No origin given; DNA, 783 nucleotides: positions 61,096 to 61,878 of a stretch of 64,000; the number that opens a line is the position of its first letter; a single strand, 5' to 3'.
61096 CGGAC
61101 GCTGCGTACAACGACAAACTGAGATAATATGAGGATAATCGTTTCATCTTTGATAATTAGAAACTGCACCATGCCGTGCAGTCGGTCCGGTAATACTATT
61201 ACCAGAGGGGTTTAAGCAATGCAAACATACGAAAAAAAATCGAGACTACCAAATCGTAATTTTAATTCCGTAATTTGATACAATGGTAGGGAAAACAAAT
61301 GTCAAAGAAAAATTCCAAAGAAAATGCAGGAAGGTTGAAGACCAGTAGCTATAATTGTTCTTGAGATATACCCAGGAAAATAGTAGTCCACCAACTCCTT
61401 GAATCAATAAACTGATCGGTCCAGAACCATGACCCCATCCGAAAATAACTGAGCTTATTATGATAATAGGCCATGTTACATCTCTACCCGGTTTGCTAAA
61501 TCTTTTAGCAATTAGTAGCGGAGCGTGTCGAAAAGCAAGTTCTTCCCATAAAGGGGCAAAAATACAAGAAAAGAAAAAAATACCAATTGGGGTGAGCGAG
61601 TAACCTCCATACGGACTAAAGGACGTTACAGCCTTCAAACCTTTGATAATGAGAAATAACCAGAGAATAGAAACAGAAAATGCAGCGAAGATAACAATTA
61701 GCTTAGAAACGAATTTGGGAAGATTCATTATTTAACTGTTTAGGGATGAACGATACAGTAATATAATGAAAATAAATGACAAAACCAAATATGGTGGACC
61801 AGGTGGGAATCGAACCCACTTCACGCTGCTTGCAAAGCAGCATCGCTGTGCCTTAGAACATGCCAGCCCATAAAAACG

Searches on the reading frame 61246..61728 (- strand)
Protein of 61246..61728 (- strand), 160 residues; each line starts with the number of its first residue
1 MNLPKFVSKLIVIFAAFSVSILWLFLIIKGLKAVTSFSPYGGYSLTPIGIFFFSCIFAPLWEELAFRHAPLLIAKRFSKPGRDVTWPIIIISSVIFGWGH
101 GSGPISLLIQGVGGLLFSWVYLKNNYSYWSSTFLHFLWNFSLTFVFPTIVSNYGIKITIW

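Call 83: search_protein_families(library=pfam, proteins=[window:61246-61728:-], max_evalue=0.01)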
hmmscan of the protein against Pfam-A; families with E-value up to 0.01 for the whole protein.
window:61246-61728:- (160 aa): 1 family
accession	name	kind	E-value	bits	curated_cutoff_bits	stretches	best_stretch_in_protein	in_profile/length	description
PF02517.21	Rce1-like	-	9.3e-17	61.5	22.4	1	47-140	4-92/93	Type II CAAX prenyl endopeptidase Rce1-like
